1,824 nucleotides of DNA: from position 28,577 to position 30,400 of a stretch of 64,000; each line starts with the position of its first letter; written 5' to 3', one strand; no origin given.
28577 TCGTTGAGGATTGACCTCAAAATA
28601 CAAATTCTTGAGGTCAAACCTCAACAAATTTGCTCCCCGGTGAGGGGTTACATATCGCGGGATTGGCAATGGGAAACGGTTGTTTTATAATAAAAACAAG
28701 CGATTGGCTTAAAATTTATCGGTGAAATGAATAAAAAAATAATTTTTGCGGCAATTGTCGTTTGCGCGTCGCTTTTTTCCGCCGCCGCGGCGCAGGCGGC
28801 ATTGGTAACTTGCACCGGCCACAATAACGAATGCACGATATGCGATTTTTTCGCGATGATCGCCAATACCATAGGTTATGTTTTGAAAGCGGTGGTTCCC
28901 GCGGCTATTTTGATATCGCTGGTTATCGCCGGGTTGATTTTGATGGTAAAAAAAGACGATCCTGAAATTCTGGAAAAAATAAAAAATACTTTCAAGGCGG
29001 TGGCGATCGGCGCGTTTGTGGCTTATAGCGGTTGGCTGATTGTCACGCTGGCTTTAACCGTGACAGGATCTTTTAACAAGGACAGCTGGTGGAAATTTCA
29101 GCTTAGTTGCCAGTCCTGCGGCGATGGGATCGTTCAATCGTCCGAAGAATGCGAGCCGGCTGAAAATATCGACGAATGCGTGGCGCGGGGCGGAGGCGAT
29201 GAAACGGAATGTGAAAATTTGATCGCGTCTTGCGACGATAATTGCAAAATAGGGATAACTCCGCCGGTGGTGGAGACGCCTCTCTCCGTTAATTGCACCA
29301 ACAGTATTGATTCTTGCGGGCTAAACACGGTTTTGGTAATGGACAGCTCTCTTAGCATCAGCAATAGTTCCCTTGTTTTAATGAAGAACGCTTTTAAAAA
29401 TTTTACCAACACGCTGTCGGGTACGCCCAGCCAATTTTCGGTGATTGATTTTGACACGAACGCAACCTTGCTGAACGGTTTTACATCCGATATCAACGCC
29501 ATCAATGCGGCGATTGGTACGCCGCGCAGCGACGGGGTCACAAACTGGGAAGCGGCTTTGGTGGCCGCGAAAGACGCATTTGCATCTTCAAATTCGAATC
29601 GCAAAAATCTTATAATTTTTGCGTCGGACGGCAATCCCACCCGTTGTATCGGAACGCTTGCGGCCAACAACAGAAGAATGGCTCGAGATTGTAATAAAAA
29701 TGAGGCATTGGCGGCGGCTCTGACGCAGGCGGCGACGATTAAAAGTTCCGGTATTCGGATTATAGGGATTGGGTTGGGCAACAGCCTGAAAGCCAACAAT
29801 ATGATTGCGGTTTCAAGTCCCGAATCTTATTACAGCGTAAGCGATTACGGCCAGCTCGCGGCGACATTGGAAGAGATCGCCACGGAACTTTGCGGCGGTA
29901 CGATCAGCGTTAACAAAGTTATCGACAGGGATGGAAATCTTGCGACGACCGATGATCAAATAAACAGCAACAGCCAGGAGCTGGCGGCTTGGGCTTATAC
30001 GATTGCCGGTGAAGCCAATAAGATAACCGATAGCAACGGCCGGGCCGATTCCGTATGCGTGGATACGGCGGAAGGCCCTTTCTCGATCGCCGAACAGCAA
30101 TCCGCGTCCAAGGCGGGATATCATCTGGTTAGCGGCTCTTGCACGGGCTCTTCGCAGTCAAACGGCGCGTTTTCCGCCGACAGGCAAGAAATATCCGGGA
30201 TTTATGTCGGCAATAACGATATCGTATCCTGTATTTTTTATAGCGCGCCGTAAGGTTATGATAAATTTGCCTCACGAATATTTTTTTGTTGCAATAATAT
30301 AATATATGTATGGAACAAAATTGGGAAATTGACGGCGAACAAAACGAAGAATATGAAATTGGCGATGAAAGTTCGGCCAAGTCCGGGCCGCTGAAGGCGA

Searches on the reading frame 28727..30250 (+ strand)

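Call 62: search_protein_families(library=pfam, proteins=[window:28727-30250:+], max_evalue=0.001)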
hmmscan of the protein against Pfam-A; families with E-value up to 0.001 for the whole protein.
window:28727-30250:+ (508 aa): 3 families
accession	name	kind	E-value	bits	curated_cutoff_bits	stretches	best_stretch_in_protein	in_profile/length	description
PF00092.34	VWA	-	2.1e-12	48.1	23.8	1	202-379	3-170/174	von Willebrand factor type A domain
PF13519.12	VWA_2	-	6.1e-12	46.6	27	1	201-302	1-106/107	von Willebrand factor type A domain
PF18895.5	T4SS_pilin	-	4.4e-07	30.3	26.6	1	45-108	8-70/71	Type IV secretion system pilin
